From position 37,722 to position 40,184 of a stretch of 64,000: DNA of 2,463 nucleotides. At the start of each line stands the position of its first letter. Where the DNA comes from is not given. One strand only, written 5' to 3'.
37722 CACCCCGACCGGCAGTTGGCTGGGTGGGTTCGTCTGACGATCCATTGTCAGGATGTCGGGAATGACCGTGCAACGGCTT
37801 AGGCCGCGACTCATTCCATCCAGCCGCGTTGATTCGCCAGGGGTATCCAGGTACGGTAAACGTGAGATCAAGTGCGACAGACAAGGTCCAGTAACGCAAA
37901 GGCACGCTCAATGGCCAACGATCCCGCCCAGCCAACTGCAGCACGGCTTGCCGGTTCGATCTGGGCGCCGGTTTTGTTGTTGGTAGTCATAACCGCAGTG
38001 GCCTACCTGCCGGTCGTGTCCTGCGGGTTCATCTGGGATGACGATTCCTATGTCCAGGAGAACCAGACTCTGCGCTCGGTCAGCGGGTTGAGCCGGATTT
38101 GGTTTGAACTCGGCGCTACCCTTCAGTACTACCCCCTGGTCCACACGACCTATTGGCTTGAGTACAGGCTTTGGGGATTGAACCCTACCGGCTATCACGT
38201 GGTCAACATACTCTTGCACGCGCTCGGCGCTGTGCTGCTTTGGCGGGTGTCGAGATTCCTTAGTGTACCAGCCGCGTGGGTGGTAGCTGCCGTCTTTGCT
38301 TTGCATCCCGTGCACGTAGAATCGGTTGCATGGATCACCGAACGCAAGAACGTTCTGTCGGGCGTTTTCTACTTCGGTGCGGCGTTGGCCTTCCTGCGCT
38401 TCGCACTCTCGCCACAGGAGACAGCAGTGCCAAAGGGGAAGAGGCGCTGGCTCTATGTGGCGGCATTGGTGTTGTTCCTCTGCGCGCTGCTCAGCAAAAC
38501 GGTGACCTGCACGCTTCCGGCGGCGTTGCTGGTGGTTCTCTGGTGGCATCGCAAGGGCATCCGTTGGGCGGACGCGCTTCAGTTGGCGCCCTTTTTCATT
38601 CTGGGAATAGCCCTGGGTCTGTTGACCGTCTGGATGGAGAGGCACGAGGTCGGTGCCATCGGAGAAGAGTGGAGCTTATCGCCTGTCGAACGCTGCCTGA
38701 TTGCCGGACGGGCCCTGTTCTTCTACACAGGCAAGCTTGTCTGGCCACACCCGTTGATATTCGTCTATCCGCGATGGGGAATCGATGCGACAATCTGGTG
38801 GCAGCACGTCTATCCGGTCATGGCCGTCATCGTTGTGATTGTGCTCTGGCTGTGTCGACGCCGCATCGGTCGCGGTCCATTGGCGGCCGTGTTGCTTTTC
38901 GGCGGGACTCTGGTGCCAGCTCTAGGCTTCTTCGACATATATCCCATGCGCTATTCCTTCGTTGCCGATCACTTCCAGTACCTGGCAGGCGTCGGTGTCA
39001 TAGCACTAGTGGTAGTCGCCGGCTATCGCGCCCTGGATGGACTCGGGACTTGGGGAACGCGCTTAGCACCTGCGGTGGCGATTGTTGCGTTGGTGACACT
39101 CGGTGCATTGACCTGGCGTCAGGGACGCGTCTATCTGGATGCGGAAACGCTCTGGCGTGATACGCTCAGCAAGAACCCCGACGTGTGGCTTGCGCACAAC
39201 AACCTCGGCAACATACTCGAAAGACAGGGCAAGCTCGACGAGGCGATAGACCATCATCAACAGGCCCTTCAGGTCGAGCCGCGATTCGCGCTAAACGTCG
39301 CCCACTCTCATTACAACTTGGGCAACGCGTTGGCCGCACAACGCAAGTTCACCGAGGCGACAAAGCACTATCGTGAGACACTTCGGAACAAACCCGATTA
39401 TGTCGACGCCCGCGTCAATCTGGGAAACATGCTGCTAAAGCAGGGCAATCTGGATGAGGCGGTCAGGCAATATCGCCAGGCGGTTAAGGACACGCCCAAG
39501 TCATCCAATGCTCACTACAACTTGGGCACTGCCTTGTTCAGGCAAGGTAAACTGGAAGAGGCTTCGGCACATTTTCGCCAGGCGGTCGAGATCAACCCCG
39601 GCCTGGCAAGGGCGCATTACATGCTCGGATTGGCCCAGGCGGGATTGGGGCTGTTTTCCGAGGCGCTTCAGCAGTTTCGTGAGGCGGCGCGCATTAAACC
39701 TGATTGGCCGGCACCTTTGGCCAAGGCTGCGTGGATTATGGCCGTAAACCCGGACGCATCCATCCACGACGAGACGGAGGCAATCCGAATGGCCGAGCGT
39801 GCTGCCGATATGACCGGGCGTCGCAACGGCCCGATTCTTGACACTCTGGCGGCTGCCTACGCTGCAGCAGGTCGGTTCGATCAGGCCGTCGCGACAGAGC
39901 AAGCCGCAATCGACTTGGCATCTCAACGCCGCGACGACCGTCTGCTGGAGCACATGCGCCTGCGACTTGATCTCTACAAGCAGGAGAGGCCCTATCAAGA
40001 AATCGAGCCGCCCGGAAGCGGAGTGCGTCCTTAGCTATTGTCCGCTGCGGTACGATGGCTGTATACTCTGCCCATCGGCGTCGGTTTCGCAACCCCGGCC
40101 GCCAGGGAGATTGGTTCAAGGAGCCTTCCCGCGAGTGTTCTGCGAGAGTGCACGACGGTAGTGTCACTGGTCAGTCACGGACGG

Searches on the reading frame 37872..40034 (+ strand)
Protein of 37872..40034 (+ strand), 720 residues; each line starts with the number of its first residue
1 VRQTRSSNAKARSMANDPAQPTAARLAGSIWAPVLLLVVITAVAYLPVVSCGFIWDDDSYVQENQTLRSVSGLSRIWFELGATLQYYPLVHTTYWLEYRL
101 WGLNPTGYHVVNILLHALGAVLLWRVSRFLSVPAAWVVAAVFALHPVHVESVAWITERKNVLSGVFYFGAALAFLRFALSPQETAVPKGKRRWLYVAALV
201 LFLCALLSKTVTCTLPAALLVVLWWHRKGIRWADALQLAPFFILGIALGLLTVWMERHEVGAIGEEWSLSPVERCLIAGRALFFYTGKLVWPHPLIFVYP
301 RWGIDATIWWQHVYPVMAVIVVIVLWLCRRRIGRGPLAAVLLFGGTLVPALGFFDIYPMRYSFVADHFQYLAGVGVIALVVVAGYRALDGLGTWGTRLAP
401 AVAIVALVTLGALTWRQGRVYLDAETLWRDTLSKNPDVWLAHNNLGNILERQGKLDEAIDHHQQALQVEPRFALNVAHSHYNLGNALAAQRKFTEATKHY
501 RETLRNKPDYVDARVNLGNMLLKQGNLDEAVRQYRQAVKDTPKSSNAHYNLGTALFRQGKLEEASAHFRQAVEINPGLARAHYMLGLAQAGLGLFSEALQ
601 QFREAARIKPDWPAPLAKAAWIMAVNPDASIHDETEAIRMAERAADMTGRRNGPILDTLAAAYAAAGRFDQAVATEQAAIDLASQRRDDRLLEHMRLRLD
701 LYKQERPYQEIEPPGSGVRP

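Call 18: search_protein_families(library=pfam, proteins=[window:37872-40034:+], max_evalue=0.00001)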
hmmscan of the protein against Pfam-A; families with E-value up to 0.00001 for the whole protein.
window:37872-40034:+ (720 aa): 19 families
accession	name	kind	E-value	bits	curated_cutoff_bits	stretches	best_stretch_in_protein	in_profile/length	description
PF00515.34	TPR_1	-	3.4e-42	141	27.8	2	546-577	2-33/34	Tetratricopeptide repeat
PF13432.12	TPR_16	-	3.9e-40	136.3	32.7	4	521-577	7-63/65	Tetratricopeptide repeat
PF07719.23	TPR_2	-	3.9e-38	126.9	27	1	546-577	2-33/34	Tetratricopeptide repeat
PF13414.12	TPR_11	-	2.2e-33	114.1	26.8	2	518-559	1-42/42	TPR repeat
PF13424.12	TPR_12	-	5.8e-31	106.9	30.1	4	441-506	5-74/77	Tetratricopeptide repeat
PF13181.12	TPR_8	-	4.1e-27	92.4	25.7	0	546-576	2-32/34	Tetratricopeptide repeat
PF13431.12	TPR_17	-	4.1e-26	89.5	24.4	0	534-564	2-32/34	Tetratricopeptide repeat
PF13374.12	TPR_10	-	1.4e-22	79.4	27.5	0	513-539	4-30/42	Tetratricopeptide repeat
PF14559.12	TPR_19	-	8.5e-21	74.5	25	3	487-548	1-62/68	Tetratricopeptide repeat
PF13428.12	TPR_14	-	1.1e-19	69.4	23.5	0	512-553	2-43/44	Tetratricopeptide repeat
PF13176.12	TPR_7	-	6.9e-18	63.6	27.9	0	441-469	1-29/36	Tetratricopeptide repeat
PF07721.20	TPR_4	-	1.9e-15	56.3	27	0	547-570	3-26/26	Tetratricopeptide repeat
PF24575.1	TPR_Slam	-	1.4e-14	54.8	35.2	1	521-568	57-104/104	Surface lipoprotein assembly modifier, N-terminal TPR repeats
PF25064.1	ARM_TT21_5th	-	5.6e-13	49.7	27.8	1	513-612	3-104/117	TT21 fifth ARM repeats domain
PF13174.12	TPR_6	-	1.3e-11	44.8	26.3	0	512-544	1-33/33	Tetratricopeptide repeat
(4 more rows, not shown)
